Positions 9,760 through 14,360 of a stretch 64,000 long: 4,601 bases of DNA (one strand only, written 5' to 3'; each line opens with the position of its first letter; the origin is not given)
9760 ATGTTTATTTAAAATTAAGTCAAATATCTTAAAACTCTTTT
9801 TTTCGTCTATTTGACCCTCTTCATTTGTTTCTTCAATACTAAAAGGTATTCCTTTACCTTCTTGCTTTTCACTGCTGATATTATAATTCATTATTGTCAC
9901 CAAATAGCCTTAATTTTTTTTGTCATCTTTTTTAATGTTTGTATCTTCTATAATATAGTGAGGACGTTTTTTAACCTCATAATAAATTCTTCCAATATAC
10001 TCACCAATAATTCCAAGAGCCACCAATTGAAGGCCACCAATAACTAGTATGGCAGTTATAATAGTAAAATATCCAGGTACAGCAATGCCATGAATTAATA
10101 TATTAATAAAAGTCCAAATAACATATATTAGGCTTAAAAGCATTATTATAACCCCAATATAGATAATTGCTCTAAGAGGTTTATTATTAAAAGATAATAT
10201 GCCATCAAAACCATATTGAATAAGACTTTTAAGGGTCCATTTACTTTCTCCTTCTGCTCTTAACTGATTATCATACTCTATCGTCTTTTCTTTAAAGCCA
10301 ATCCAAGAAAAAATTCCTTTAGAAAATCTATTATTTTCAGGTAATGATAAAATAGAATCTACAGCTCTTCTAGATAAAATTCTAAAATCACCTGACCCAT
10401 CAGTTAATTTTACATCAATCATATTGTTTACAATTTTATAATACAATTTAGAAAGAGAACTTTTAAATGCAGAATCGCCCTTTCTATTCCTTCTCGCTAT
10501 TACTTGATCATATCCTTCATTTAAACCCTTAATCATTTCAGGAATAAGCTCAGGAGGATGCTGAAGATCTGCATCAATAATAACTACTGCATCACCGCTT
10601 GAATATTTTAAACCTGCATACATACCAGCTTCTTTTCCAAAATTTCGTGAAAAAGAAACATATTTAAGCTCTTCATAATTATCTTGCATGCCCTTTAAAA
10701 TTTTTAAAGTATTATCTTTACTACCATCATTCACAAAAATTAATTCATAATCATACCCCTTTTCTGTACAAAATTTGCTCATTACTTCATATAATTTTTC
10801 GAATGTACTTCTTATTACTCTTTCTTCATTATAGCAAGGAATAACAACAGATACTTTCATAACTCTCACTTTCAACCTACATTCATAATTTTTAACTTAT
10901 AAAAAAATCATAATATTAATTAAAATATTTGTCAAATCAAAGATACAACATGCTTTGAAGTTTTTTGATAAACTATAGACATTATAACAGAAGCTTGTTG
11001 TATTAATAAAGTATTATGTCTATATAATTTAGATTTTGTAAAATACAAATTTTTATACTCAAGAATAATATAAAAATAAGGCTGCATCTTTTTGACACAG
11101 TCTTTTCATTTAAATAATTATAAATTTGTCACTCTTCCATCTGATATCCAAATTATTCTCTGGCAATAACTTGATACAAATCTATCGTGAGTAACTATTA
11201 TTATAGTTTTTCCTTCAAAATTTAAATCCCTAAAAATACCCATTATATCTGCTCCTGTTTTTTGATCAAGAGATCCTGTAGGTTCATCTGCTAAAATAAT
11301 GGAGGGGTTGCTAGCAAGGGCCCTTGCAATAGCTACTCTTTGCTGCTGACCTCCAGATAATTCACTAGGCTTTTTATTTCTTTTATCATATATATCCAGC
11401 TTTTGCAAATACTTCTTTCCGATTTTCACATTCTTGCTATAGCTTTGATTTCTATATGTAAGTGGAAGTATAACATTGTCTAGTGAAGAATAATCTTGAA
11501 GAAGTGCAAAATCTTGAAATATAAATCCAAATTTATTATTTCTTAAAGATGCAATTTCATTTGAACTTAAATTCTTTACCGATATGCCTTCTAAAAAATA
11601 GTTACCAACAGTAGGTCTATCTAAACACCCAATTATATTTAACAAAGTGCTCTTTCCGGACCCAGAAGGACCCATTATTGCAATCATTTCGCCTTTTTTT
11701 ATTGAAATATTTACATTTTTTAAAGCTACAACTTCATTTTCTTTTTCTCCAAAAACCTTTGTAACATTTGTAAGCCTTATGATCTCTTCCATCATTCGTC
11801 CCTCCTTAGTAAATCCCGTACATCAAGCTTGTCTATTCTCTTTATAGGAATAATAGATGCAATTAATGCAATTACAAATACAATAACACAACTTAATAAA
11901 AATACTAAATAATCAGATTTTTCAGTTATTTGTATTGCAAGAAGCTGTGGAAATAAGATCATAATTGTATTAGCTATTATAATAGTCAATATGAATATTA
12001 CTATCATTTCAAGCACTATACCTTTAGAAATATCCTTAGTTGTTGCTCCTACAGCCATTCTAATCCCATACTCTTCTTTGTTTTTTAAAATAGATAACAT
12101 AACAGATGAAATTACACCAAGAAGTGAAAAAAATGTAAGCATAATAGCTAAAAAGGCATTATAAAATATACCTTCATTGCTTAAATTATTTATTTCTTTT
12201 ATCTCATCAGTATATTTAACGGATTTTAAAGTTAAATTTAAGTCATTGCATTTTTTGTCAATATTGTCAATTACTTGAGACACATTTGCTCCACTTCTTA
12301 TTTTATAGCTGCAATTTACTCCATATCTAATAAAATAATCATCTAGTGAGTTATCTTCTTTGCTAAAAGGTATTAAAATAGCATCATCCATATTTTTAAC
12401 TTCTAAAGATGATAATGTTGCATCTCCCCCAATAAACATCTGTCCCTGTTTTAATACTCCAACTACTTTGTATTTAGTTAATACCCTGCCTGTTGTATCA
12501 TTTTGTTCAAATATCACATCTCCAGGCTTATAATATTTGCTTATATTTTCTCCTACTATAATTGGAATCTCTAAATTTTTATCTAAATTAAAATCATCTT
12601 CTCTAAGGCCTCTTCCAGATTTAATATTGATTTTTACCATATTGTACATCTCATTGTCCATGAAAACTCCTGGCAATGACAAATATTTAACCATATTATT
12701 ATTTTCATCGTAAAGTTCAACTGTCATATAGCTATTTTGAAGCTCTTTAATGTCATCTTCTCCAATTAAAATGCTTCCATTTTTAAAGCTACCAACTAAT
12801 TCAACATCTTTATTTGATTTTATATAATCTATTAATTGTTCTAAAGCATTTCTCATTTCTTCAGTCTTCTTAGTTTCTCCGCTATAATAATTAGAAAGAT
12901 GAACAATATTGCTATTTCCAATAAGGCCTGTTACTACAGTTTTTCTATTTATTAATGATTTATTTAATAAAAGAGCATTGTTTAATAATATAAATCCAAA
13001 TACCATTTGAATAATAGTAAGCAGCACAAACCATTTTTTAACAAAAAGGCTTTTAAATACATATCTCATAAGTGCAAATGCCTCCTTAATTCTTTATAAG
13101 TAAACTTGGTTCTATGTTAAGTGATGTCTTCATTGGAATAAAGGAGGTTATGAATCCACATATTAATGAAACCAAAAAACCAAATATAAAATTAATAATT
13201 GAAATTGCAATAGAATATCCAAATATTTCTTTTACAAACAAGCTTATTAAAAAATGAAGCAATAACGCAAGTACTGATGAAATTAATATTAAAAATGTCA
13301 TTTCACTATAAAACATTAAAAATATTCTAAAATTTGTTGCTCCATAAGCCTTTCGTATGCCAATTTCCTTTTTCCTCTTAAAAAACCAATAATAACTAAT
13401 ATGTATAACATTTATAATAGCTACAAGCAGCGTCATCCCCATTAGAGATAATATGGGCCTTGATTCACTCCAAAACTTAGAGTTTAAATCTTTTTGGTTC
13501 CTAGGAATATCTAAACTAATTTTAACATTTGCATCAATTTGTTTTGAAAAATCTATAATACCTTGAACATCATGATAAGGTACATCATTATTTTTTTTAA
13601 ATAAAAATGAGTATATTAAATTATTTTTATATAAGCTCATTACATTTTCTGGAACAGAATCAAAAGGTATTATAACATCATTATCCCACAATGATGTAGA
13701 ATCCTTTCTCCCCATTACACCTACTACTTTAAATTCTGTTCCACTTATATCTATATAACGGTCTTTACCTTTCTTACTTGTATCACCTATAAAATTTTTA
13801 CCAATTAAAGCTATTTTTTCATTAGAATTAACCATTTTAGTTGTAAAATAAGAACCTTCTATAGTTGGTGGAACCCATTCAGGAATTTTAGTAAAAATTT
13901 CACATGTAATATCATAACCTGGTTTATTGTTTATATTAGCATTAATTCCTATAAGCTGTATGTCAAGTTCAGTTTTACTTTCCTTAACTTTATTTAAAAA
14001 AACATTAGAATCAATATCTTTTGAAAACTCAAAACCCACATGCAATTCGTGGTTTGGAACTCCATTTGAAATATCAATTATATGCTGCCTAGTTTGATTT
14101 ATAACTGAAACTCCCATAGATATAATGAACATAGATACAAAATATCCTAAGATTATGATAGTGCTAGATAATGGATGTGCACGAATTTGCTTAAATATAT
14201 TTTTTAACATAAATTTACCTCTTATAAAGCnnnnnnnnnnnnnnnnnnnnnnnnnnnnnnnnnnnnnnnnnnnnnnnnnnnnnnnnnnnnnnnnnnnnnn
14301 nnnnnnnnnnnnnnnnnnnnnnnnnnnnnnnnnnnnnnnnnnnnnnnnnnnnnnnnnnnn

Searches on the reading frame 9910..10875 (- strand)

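Call 68: search_protein_families(library=pfam, proteins=[window:9910-10875:-], max_evalue=0.00001)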
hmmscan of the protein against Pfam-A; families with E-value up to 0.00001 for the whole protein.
window:9910-10875:- (321 aa): 3 families
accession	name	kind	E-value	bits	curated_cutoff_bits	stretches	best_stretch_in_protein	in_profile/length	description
PF00535.33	Glycos_transf_2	-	8.6e-37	127.1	23.3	1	9-175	1-167/168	Glycosyl transferase family 2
PF13641.12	Glyco_tranf_2_3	-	1.6e-09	38.6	27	1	8-147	3-141/230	Glycosyltransferase like family 2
PF10111.15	Glyco_tranf_2_2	-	2.8e-06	27.5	27.3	1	9-111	1-99/276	Glycosyltransferase like family 2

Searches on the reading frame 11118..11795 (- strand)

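Call 68: search_protein_families(library=pfam, proteins=[window:11118-11795:-], max_evalue=0.00001)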
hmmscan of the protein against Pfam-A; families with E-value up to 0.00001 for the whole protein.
window:11118-11795:- (225 aa): 2 families
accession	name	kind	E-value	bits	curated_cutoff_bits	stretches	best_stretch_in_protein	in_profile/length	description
PF00005.33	ABC_tran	-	6.3e-33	114.7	25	1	25-173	1-136/137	ABC transporter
PF13304.12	AAA_21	-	1.3e-08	35.7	27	0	38-137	2-101/304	AAA domain, putative AbiEii toxin, Type IV TA system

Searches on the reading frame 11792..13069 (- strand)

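Call 68: search_protein_families(library=pfam, proteins=[window:11792-13069:-], max_evalue=0.00001)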
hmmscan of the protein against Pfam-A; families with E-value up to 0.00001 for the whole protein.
window:11792-13069:- (425 aa): 2 families
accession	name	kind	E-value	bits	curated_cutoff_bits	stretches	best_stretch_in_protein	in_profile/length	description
PF02687.27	FtsX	-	3.7e-12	46.8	25.5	1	306-413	2-116/120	FtsX-like permease C-terminal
PF12704.14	MacB_PCD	-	7.3e-07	30.1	27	1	120-272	81-206/207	MacB-like periplasmic core domain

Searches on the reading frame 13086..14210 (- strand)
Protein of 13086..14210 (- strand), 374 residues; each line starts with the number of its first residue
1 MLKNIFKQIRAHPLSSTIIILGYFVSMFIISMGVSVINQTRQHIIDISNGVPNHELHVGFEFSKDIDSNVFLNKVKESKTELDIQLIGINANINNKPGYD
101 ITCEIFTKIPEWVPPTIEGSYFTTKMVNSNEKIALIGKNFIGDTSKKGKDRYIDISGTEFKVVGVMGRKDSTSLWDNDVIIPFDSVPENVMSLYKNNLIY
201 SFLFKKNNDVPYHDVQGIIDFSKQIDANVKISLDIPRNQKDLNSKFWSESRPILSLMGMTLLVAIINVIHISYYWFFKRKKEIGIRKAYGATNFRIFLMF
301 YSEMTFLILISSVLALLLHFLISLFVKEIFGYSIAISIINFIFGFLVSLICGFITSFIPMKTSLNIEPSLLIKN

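Call 68: search_protein_families(library=pfam, proteins=[window:13086-14210:-], max_evalue=0.00001)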
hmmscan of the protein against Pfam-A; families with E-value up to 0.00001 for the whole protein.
window:13086-14210:- (374 aa): 2 families
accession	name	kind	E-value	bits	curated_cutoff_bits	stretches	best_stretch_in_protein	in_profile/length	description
PF02687.27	FtsX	-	1.1e-16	61.4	25.5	1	256-368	3-120/120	FtsX-like permease C-terminal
PF12704.14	MacB_PCD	-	8.7e-07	29.9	27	1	18-189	7-179/207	MacB-like periplasmic core domain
